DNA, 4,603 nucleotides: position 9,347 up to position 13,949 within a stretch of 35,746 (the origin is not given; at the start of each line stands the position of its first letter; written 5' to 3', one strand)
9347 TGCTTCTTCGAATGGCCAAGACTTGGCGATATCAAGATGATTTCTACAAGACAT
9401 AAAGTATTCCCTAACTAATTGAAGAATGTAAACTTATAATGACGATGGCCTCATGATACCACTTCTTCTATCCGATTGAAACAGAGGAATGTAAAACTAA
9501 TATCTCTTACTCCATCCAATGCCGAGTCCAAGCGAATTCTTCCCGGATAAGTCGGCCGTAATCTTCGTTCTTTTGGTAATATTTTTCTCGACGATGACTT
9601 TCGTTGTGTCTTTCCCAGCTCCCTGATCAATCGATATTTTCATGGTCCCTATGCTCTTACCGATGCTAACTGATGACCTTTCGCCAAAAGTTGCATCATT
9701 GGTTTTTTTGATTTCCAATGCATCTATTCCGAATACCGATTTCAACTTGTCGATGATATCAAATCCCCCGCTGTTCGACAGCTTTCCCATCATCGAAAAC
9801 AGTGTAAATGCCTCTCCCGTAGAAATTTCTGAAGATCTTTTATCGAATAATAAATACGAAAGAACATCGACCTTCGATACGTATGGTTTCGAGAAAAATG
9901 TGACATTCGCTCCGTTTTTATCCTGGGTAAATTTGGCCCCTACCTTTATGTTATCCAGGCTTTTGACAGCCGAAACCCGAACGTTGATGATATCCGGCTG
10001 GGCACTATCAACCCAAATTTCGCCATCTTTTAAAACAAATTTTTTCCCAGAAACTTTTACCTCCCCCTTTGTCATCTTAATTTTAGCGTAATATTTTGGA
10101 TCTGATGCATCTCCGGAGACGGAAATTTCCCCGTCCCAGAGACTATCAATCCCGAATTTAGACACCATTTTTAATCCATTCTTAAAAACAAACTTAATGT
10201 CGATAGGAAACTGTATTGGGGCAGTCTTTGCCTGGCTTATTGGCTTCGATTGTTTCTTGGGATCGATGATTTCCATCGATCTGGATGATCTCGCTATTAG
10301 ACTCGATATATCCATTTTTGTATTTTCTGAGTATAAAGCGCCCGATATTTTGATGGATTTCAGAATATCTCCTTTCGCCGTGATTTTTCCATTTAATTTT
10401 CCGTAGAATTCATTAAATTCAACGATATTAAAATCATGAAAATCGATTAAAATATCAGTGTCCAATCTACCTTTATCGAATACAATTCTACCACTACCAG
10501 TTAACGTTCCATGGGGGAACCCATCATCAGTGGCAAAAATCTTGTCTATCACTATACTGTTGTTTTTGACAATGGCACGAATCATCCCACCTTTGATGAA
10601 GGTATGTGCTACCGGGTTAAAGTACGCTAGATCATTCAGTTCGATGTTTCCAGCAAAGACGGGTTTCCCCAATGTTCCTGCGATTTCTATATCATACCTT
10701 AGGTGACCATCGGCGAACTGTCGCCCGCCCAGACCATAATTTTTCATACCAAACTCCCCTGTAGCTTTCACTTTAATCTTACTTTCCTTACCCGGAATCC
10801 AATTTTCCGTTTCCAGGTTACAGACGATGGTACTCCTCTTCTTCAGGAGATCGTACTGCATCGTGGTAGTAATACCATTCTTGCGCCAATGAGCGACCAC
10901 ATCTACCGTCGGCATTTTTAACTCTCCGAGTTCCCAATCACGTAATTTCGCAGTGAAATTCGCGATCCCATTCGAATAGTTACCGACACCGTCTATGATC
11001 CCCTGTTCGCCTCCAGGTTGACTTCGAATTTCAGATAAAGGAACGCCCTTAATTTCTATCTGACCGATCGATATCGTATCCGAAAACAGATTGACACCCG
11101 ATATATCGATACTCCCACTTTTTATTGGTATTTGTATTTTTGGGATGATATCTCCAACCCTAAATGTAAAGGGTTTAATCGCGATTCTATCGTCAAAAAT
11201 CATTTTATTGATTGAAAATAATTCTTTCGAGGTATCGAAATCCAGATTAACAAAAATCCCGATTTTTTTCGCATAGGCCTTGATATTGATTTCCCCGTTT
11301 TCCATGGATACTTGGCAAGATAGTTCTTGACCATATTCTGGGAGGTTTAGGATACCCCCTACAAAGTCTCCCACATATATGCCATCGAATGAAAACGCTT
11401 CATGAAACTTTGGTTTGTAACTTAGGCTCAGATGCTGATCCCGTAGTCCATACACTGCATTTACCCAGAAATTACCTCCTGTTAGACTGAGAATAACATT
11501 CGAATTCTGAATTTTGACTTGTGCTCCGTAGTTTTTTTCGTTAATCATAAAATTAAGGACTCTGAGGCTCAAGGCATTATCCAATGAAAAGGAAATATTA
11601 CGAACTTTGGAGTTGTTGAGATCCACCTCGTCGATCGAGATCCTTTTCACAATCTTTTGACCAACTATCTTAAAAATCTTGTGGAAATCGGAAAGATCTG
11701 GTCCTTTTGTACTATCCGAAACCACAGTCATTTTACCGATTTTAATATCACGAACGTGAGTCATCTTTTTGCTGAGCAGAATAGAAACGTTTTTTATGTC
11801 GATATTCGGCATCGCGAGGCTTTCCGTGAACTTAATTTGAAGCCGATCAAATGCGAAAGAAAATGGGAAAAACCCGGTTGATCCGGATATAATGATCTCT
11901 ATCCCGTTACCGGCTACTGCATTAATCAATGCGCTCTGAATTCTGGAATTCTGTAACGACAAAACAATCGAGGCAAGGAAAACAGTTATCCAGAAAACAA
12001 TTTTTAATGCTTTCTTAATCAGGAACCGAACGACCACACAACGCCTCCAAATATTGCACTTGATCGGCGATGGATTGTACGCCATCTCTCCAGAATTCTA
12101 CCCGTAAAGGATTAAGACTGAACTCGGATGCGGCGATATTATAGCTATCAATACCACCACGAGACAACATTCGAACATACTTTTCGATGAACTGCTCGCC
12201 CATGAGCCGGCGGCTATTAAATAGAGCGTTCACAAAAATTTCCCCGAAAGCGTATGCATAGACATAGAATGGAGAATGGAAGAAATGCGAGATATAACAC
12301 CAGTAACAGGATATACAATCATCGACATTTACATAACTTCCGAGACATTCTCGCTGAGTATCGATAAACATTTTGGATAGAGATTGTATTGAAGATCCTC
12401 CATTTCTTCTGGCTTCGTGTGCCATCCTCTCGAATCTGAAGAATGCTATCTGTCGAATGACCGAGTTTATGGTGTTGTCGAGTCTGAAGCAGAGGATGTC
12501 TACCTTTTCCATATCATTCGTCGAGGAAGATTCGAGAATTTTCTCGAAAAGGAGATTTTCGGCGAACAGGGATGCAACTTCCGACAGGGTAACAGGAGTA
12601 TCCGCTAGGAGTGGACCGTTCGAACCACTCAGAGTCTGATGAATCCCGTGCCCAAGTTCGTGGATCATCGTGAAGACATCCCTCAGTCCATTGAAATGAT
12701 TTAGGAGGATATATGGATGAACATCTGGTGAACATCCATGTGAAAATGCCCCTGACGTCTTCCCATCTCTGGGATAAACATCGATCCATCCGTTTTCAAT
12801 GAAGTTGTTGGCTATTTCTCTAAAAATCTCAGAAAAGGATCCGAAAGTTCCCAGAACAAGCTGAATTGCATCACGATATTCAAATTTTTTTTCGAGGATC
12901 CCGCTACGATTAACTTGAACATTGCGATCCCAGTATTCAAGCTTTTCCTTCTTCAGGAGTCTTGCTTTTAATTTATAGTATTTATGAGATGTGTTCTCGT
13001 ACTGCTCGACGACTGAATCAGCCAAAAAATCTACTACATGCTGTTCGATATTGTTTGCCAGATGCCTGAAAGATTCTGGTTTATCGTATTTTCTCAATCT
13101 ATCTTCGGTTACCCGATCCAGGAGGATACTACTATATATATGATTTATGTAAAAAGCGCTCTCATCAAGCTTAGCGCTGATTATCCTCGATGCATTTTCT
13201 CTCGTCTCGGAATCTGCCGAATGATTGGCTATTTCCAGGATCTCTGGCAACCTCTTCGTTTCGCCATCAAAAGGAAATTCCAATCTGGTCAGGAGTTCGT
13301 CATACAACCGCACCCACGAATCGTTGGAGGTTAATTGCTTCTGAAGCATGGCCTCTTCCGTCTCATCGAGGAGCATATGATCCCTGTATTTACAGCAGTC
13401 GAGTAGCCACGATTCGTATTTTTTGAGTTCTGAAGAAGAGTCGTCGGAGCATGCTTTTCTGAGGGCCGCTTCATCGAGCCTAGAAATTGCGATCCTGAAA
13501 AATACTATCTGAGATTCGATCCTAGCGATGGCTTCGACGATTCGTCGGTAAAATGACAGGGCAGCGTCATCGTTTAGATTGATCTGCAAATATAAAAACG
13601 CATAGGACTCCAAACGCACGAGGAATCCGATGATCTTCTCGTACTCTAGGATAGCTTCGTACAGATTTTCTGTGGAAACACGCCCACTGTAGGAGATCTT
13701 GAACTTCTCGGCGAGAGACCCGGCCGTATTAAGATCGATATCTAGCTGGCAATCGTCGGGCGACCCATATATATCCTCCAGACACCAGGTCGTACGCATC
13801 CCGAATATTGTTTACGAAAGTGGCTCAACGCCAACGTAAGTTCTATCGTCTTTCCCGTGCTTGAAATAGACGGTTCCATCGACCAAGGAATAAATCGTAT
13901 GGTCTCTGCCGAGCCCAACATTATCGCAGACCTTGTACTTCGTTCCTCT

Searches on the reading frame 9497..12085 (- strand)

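Call 13: search_protein_families(library=pfam, proteins=[window:9497-12085:-], max_evalue=0.01)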
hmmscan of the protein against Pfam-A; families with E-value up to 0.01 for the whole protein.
window:9497-12085:- (862 aa): 1 family
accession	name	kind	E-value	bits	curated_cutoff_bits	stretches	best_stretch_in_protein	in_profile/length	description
PF04357.19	TamB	-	4.6e-28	99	22.4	1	525-862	10-381/381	TamB, inner membrane protein subunit of TAM complex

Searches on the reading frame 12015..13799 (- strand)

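Call 13: search_protein_families(library=pfam, proteins=[window:12015-13799:-], max_evalue=0.01)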
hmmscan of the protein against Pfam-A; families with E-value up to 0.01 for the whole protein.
window:12015-13799:- (594 aa): 2 families
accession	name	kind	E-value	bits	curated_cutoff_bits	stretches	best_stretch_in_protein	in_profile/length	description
PF01432.26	Peptidase_M3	-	3.3e-44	152.4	27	1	193-564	4-445/457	Peptidase family M3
PF08439.15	Peptidase_M3_N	-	3.8e-09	37.1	25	1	106-175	3-70/70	Oligopeptidase F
